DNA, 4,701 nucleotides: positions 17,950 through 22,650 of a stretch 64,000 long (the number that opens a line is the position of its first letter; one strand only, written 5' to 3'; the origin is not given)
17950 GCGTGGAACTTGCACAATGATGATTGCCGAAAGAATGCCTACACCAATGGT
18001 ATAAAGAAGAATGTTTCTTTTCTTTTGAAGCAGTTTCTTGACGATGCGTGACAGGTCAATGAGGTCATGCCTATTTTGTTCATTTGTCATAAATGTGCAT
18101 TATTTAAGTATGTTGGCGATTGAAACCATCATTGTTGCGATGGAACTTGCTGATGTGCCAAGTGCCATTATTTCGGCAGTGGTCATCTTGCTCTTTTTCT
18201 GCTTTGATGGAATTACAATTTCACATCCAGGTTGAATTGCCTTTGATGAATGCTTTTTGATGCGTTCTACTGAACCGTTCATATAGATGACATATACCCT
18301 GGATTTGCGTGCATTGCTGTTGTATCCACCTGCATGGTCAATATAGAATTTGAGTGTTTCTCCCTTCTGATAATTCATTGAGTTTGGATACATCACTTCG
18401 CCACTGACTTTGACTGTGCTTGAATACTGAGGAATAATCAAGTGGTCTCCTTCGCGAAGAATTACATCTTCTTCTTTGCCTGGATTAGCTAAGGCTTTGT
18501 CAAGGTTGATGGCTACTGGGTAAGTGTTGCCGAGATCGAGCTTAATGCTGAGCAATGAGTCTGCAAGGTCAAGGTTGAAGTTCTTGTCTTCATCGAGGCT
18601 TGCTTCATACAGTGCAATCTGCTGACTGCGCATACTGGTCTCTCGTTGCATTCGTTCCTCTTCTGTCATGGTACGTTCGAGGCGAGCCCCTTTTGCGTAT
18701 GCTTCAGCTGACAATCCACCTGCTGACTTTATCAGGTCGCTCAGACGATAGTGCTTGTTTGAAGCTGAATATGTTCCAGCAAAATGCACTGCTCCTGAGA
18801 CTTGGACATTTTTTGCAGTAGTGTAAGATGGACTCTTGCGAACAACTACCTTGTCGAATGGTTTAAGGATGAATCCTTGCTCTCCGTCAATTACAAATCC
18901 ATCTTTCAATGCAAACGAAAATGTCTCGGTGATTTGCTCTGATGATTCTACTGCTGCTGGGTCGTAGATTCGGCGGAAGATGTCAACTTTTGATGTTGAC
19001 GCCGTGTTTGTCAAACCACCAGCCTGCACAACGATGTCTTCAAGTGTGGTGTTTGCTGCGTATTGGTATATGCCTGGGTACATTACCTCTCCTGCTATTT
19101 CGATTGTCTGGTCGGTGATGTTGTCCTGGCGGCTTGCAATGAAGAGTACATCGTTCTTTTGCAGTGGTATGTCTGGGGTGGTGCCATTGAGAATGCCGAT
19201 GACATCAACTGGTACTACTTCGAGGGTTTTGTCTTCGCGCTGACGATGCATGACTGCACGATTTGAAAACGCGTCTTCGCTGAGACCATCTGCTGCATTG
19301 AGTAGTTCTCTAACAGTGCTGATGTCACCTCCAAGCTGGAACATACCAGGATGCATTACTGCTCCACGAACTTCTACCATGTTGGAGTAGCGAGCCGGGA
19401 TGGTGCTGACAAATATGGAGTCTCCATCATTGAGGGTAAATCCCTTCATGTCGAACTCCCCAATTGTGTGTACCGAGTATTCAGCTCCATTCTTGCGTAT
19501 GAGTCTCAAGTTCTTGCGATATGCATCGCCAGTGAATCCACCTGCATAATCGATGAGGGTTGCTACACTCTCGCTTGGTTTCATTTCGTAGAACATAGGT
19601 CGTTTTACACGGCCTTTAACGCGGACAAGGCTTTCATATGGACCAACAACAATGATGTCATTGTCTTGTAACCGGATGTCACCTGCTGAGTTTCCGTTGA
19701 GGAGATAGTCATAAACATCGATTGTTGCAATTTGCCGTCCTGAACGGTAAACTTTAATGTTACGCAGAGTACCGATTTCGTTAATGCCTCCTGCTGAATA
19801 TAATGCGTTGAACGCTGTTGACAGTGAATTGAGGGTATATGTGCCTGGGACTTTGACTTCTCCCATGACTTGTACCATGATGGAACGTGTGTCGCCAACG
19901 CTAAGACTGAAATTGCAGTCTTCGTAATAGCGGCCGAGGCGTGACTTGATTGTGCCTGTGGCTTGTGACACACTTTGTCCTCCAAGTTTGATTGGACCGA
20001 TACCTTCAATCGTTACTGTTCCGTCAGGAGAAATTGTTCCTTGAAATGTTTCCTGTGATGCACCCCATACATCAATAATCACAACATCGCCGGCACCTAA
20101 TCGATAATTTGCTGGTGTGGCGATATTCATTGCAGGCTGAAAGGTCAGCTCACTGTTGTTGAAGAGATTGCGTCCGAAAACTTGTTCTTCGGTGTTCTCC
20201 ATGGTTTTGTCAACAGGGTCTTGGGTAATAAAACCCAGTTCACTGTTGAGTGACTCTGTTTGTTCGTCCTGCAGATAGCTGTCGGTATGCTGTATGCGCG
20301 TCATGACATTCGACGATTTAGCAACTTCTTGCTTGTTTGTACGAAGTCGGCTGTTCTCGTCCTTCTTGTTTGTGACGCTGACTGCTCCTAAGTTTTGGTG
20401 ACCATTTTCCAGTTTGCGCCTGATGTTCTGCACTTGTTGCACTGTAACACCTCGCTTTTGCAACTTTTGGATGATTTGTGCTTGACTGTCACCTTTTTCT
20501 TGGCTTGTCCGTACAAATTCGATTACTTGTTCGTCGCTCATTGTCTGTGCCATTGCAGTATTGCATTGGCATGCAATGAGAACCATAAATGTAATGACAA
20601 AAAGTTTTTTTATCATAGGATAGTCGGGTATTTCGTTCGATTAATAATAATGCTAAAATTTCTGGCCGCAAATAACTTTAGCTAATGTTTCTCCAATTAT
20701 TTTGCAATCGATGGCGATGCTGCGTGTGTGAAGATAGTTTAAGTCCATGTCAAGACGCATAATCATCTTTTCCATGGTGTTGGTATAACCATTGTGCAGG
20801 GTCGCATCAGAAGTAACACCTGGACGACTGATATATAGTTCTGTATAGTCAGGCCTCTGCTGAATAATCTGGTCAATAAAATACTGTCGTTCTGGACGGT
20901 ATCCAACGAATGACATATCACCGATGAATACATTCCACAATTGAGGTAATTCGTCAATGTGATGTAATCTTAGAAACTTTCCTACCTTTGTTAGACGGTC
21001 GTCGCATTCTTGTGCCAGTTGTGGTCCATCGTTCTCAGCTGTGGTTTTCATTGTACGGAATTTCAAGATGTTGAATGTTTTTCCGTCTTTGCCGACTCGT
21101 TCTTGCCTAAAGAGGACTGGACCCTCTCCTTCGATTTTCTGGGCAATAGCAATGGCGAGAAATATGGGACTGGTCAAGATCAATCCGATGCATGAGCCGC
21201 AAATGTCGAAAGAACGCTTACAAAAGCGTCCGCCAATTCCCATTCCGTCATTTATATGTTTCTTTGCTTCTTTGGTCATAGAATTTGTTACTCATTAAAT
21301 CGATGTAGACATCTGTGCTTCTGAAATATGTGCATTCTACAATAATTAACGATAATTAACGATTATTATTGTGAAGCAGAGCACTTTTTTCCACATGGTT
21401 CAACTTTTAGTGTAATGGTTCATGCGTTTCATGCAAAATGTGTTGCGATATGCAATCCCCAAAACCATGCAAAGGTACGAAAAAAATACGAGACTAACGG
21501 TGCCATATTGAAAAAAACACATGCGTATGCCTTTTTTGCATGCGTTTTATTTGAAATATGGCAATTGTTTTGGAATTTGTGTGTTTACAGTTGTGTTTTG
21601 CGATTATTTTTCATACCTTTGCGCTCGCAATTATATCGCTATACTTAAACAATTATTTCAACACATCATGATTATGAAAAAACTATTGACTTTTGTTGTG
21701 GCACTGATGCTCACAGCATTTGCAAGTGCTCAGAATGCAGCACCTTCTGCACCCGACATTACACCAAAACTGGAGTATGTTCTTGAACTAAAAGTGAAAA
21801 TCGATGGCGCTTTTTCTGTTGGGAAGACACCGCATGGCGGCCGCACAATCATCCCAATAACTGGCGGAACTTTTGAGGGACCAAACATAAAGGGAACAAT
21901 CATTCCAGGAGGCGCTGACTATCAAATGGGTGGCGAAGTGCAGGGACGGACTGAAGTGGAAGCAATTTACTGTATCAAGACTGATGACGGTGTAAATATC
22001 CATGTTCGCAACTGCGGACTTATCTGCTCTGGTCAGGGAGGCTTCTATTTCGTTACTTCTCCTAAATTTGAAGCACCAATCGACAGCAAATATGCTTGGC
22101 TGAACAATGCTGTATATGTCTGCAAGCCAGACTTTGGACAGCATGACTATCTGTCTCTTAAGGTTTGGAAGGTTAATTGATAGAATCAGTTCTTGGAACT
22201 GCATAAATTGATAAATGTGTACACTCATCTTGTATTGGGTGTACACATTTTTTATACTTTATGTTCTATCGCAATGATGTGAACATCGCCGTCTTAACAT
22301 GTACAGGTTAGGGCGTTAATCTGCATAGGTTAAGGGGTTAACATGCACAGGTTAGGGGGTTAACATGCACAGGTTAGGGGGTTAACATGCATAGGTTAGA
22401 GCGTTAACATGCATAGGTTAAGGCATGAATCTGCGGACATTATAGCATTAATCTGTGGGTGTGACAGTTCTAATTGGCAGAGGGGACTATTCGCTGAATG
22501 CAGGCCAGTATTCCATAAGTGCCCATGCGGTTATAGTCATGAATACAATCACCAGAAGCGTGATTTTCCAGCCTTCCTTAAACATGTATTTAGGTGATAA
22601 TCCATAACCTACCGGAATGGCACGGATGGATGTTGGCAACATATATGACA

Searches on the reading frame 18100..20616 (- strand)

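Call 84: search_protein_families(library=pfam, proteins=[window:18100-20616:-], max_evalue=0.00001)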
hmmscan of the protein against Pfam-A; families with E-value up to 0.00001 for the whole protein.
window:18100-20616:- (838 aa): 3 families
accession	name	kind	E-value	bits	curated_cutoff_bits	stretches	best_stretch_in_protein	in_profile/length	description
PF10531.15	SLBB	-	2.3e-54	181.5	27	4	331-381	2-53/55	SLBB domain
PF22461.2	SLBB_2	-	1.5e-44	150.4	27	1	248-324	3-79/79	SLBB domain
PF02563.21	Poly_export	-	3.1e-17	62.9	28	1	167-240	3-76/77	Polysaccharide biosynthesis/export protein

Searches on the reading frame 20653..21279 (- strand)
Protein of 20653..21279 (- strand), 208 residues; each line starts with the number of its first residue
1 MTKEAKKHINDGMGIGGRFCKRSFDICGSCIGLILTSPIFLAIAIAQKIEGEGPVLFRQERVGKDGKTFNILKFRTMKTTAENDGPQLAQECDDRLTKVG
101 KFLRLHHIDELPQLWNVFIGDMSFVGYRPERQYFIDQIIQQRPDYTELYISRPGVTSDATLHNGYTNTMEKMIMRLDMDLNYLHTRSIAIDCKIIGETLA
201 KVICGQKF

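Call 38: search_protein_families(library=pfam, proteins=[window:20653-21279:-], max_evalue=0.01)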
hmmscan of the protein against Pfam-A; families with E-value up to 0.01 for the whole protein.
window:20653-21279:- (208 aa): 1 family
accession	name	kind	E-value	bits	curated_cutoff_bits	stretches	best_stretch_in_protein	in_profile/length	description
PF02397.22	Bac_transf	-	1.2e-59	201.4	27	1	21-203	1-178/179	Bacterial sugar transferase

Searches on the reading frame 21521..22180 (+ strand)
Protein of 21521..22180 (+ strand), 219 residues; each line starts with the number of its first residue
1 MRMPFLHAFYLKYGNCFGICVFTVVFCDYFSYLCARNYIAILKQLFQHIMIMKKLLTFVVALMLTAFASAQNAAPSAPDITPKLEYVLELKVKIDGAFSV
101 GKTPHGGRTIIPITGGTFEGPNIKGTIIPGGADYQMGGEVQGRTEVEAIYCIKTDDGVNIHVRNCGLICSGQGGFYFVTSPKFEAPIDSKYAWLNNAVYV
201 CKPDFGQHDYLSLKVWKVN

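Call 8: search_protein_families(library=pfam, proteins=[window:21521-22180:+])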
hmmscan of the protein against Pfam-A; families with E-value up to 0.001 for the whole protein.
window:21521-22180:+ (219 aa): 1 family
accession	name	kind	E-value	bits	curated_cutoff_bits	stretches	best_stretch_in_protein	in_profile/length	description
PF11578.13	DUF3237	-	1.4e-32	112.9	24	1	82-218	1-149/149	Protein of unknown function (DUF3237)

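Call 98: find_encoding_contigs(protein=window:21521-22180:+, flank=900, max_places=10)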
Protein window:21521-22180:+ (219 aa): no gene with exactly this product is on record in the collection.

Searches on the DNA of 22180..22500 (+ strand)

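Call 75: search_dna_similar(query=window:22180-22500:+, collection=phages, mode=distant, max_rows=10, max_evalue=0.001)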
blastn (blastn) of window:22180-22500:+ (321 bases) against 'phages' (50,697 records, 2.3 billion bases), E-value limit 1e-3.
No match.

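Call 76: search_dna_similar(query=window:22180-22500:+, collection=plasmids, mode=distant, max_rows=10, max_evalue=0.001)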
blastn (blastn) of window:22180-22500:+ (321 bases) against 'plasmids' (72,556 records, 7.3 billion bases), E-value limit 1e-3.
No match.
